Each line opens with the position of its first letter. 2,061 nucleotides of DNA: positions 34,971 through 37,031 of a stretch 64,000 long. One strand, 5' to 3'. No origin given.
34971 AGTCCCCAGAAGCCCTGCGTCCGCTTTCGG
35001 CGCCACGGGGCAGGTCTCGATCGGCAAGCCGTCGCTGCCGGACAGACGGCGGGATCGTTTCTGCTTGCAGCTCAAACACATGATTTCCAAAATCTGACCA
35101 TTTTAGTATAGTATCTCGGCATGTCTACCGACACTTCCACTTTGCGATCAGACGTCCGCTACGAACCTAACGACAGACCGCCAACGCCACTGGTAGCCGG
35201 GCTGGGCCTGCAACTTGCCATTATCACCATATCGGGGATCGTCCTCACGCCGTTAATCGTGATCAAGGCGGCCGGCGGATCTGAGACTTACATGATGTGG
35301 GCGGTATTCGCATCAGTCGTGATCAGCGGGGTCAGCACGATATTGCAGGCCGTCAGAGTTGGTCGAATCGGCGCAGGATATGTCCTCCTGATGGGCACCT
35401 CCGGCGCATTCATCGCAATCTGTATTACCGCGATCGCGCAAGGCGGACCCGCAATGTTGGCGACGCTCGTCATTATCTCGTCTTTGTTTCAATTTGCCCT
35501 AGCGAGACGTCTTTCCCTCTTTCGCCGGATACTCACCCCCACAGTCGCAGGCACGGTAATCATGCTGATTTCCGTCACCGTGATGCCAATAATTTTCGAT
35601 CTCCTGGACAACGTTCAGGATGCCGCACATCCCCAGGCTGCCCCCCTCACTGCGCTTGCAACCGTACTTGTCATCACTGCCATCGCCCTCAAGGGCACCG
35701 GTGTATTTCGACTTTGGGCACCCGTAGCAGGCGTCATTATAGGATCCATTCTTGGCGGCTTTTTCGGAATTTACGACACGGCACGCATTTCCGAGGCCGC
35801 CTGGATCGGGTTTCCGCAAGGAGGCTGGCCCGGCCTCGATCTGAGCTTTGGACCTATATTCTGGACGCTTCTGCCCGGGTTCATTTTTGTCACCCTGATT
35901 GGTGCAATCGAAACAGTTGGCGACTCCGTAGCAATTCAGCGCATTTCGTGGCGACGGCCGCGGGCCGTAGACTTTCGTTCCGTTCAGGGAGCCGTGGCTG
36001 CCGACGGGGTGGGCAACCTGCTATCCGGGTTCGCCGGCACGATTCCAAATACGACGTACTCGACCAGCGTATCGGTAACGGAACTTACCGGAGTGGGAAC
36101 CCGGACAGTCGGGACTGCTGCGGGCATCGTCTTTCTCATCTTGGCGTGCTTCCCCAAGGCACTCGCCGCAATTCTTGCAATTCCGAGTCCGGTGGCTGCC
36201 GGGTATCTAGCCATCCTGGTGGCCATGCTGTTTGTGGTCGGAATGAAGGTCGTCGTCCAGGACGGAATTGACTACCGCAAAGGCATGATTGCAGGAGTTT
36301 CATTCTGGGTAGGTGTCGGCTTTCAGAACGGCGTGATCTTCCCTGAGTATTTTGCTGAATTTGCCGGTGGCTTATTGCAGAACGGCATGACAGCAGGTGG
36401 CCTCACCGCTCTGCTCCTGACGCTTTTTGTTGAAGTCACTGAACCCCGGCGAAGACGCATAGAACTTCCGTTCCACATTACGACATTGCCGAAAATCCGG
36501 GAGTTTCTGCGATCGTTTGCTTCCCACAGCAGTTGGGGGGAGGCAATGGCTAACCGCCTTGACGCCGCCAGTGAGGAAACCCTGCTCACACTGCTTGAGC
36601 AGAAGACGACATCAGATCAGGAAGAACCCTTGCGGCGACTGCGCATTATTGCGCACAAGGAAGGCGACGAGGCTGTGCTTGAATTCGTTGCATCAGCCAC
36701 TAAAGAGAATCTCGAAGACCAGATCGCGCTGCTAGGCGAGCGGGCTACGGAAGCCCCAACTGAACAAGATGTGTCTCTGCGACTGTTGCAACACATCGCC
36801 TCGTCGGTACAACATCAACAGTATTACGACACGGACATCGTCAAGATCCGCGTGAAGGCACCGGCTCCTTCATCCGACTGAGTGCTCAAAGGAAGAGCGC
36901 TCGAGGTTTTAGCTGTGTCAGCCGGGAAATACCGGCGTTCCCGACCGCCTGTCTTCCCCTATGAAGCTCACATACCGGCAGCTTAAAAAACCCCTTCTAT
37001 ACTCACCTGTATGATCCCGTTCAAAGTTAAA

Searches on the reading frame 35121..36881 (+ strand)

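Call 6: search_protein_families(library=pfam, proteins=[window:35121-36881:+], max_evalue=0.01)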
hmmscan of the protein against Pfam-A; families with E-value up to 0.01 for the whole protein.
window:35121-36881:+ (586 aa): 1 family
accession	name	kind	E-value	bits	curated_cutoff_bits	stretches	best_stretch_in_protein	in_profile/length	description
PF00860.26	Xan_ur_permease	-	2.8e-46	158.4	27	1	28-401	6-383/389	Permease family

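Call 7: search_protein_families(library=ncbifam, proteins=[window:35121-36881:+], max_evalue=0.01)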
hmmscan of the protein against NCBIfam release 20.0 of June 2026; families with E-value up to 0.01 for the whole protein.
window:35121-36881:+ (586 aa): 5 families
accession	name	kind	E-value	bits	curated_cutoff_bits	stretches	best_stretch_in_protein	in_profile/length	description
TIGR03173.1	pbuX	subfamily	3.1e-58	197.5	414.15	1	28-437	1-406/407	xanthine permease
TIGR00801.1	ncs2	superfamily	9.5e-51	173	291.8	1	19-435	1-414/415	NCS2 family nucleobase:cation symporter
NF007995.0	PRK10720.1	equivalog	3.6e-18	65.6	477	1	67-399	48-377/429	uracil permease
TIGR03616.1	RutG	equivalog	2.9e-11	42.8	758.65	1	19-400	26-397/429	pyrimidine utilization transport protein G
NF037981.1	NCS2_1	subfamily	3.4e-05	22.9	40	1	30-432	8-416/419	purine/pyrimidine permease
